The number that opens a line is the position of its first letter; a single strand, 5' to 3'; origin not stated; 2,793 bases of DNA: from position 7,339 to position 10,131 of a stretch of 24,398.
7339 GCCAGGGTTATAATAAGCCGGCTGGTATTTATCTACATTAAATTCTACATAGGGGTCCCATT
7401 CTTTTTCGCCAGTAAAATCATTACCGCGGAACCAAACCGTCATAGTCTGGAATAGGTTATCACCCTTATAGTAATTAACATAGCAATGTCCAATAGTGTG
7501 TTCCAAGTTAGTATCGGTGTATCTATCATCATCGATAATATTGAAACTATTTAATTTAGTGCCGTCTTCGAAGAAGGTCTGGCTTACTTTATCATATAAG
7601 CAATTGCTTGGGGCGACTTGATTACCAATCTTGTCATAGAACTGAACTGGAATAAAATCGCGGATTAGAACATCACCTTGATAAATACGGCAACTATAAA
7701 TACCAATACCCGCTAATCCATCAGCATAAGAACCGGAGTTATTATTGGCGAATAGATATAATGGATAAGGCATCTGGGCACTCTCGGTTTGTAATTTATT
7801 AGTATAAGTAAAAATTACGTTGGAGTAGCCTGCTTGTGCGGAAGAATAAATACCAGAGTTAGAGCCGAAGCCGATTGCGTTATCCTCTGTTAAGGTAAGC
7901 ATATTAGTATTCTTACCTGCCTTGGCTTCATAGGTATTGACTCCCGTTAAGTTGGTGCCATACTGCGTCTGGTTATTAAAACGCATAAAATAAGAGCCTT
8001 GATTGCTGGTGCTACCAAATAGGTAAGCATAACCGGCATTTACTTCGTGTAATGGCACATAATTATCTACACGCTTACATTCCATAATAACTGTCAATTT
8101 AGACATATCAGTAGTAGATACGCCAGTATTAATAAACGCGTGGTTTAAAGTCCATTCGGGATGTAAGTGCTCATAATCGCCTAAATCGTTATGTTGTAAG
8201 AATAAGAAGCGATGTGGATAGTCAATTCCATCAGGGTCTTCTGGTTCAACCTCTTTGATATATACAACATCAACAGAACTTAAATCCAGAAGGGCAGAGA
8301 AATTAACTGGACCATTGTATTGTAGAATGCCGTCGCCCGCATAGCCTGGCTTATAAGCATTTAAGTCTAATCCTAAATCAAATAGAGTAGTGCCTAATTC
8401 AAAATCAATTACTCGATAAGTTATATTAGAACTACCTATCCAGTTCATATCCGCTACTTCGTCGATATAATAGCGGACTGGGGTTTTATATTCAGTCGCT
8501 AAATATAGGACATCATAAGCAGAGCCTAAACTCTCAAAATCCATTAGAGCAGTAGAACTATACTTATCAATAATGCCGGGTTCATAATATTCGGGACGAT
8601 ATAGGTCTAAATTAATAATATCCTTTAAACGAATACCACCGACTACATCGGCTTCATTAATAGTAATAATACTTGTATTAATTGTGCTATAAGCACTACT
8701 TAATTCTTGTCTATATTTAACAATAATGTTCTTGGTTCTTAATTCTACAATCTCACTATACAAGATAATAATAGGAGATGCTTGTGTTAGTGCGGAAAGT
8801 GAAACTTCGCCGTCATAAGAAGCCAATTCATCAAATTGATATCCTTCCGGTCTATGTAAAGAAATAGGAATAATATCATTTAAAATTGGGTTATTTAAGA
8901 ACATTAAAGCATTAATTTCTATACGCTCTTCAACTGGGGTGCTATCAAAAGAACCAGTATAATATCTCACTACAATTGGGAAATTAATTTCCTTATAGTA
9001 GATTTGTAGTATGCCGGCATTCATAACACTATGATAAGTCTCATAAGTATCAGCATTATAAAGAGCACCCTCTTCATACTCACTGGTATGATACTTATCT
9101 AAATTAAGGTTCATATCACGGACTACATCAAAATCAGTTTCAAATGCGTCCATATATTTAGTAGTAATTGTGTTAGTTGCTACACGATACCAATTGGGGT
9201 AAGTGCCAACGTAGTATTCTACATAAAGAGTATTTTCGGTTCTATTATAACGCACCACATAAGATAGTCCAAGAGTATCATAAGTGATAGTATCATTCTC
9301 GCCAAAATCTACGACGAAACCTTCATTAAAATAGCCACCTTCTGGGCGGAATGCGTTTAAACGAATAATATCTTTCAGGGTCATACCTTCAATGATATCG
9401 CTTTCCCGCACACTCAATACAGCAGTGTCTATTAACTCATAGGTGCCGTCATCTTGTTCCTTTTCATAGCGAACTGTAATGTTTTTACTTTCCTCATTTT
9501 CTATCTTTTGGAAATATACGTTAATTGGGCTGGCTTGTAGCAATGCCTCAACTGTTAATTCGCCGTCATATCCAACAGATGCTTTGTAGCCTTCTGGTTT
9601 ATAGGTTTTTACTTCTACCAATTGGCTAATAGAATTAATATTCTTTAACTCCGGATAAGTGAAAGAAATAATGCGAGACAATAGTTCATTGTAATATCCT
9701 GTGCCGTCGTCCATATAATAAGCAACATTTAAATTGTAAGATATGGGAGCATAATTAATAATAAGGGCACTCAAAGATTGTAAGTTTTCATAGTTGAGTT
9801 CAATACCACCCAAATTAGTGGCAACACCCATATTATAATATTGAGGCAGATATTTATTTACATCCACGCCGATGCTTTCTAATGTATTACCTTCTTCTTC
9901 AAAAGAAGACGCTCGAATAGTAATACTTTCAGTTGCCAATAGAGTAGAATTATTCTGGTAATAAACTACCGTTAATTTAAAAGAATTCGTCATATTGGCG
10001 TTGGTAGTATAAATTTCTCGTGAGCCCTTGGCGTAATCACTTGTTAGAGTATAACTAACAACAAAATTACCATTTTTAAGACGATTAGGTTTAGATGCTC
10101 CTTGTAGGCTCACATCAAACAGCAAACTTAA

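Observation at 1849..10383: Giant 2,844-aa ORF (35% of a 24.3-kb phage genome) built on a distal-tail-protein N-terminus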

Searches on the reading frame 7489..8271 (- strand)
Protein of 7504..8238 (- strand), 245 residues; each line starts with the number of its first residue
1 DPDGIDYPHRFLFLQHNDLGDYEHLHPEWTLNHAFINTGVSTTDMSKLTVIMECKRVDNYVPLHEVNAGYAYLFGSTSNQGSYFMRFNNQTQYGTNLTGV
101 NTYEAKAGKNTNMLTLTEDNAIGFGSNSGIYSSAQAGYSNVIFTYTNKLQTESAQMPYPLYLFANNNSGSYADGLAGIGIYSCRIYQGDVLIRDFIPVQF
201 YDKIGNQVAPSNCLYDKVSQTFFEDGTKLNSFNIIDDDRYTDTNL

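Call 56: search_solved_structures(query=A4, max_evalue=10, show_alignments=1)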
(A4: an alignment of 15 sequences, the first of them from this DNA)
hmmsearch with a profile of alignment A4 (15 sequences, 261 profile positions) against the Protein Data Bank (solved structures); distinct sequences matched with E-value up to 10: 12.
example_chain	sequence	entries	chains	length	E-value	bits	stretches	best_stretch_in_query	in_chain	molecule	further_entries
2w3j_A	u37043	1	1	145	0.23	14.2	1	127-159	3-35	CARBOHYDRATE BINDING MODULE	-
3sqb_B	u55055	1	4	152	1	12.1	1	62-176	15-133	Type-1 fimbrial protein, A chain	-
6swh_C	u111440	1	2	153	1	12.1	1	62-176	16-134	Type-1 fimbrial protein, A chain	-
2m5g_A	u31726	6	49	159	1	12.1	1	61-176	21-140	Type-1 fimbrial protein, A chain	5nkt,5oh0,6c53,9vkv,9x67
2n7h_A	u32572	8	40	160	1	12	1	61-176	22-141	FimA | Type-1 fimbrial protein, A chain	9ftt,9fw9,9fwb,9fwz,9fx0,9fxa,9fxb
5lp9_A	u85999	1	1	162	1.1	12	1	61-169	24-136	Major type 1 subunit fimbrin (Pilin)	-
4dwh_B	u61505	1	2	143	1.2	11.9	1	63-176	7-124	Type-1 fimbrial protein, A chain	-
6r7e_A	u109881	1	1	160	1.2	11.9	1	62-176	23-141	FimA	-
6r74_A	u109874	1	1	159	1.2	11.8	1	62-176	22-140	Type-1 fimbrial protein, A chain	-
6y7s_A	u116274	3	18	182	1.5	11.5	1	61-176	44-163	Type-1 fimbrial protein, A chain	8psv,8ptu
2jty_A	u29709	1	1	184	1.6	11.5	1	61-176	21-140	Type-1 fimbrial protein, A chain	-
29ms_A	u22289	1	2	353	1.6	11.5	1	25-56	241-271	StSS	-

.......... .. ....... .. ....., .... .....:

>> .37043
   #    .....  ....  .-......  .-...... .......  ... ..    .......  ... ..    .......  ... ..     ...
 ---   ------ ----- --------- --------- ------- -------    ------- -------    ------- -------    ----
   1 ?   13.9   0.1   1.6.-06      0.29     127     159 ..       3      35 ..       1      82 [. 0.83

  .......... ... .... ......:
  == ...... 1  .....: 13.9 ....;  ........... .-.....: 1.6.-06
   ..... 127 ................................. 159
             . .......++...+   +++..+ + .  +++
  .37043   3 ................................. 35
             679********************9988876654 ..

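Call 68: predict_structure(alignment_id=A4)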
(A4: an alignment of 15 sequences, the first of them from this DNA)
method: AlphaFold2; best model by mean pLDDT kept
length: 261 residues; sequences in the alignment: 15
mean_pLDDT: 51.1   pTM: 0.55
mean pLDDT of the five models: 51.1, 48.8, 46.2, 42.2, 40.2
residues with pLDDT >= 90: 0; 70-90: 31; 50-70: 104; < 50: 126
segments of 3 or more residues with pLDDT < 50: 1-46, 72-81, 132-151, 176-188, 213-215, 217-221, 234-261
pLDDT, mean of each block of 10 residues (from residue 1): 29 31 29 36 50 72 61 48 58 66 63 69 70 38 33 55 62 49 41 74 71 47 61 42 34 41 33
secondary structure, 60 per line:
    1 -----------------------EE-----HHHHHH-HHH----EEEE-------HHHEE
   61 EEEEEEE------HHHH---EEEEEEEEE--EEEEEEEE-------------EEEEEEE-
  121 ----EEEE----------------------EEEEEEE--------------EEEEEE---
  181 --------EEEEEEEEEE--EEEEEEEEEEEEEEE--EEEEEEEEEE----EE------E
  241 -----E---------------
elements in order: H31-36 E45-48 E59-67 H74-77 E81-89 E92-99 E113-119 E125-128 E151-157 E172-177 E189-198 E201-215 E218-227
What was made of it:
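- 7519..8238 (-): aa 716-955: module A, a conserved beta-sandwich (candidate lectin-type binding module). The AF2 model is all-beta but low confidence (pLDDT 51, call 68).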

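Call 71: fold_search(model_id=the predicted structure, library=pdb)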
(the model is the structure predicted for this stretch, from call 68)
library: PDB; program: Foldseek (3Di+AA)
matches with E <= 10: 221; with E <= 0.001: 0
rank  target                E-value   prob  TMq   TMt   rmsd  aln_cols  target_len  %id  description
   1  3r4u_A                1.2e-01  0.08  0.17  0.12  20.4       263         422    9  Cell entry of botulinum neurotoxin type C is dependent upon interaction with two ganglioside molecules (released 2011-06-08)
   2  6hox                  1.7e-01  0.41  0.30  0.20   6.4       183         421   13  Crystal structure of the binding domain of Paraclostridial Mosquitocidal Protein 1 (released 2019-07-10)
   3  8deo_B                1.7e-01  0.09  0.19  0.13  20.1       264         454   11  Structure of AAP A domain and B-repeats (residues 351-813) from Staphylococcus epidermidis (released 2023-05-03)
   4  6twp                  2.3e-01  0.33  0.30  0.21  12.2       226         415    8  Binding domain of BoNT/A5 (released 2020-07-22)
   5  4fvv_B                2.5e-01  0.16  0.26  0.18  15.2       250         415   10  Crystal structure of HCR/D-Sa-GBL1/C (released 2012-10-24)
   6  8huy_A                2.8e-01  0.28  0.28  0.12  10.2       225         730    8  N-acetyl-(R)-beta-phenylalanine acylase (released 2023-03-15)
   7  9f2b_B                2.8e-01  0.12  0.18  0.05  17.6       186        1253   10  Focused refinement of SV2B luminal domain and BoNT/A1 complex (released 2025-03-12)
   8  1gpp                  3.2e-01  0.02  0.11  0.12  19.6       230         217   10  Crystal structure of the S.cerevisiae Homing Endonuclease PI-SceI Domain I (released 2002-09-19)
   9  4fvv_A                3.4e-01  0.16  0.27  0.19  14.7       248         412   10  Crystal structure of HCR/D-Sa-GBL1/C (released 2012-10-24)
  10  2p4b_B                3.4e-01  0.08  0.16  0.16  13.3       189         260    8  Crystal structure of E.coli RseB (released 2007-05-22)
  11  3n7k_A                3.6e-01  0.02  0.11  0.09  20.0       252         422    9  Crystal structure of botulinum neurotoxin serotype C1 binding domain (released 2010-09-08)
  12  7t74_H                4.0e-01  0.08  0.13  0.21  12.2       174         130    7  HIV-1 Envelope ApexGT2 in complex with PCT64.35S Fab and RM20A3 Fab (released 2022-09-28)
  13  6u5v_B                4.0e-01  0.03  0.12  0.03  16.8       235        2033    8  Electron cryomicroscopy Structure of C. albicans FAS in the Apo state (released 2019-10-16)
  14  5moy_A                4.5e-01  0.18  0.30  0.21  12.5       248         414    6  Crystal structure of the BoNT/A2 receptor-binding domain in complex with the luminal domain of its neuronal receptor S (released 2017-03-15)
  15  3r4s_A                4.5e-01  0.02  0.12  0.09  20.7       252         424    9  Cell entry of botulinum neurotoxin type C is dependent upon interaction with two ganglioside molecules (released 2011-06-08)
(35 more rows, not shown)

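Call 72: search_protein_families(library=pfam, proteins=[window:7504-8238:-], max_evalue=5)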
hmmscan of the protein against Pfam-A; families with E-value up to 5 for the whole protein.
window:7504-8238:- (245 aa): 0 families

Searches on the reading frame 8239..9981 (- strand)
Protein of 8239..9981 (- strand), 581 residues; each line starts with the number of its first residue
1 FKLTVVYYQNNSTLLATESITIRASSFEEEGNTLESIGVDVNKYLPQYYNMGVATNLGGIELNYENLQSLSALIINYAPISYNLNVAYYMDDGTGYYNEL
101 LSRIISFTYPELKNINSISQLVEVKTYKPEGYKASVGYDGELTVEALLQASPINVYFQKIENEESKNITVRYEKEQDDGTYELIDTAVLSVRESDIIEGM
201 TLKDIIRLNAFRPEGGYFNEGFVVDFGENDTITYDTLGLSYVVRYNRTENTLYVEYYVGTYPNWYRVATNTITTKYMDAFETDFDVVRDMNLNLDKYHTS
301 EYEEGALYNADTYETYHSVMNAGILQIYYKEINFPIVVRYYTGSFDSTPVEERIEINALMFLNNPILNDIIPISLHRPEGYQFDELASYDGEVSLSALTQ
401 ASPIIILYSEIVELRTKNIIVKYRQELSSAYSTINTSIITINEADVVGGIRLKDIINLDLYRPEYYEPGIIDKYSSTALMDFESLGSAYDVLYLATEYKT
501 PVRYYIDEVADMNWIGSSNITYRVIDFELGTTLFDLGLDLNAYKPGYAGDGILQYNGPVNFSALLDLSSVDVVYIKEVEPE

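Call 72: search_protein_families(library=pfam, proteins=[window:8239-9981:-], max_evalue=5)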
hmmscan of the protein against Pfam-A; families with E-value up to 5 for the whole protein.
window:8239-9981:- (581 aa): 1 family
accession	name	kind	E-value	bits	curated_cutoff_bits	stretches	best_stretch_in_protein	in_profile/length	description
PF17949.7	PND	-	0.18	12.5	23.6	0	410-453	19-64/125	FANCM pseudonuclease domain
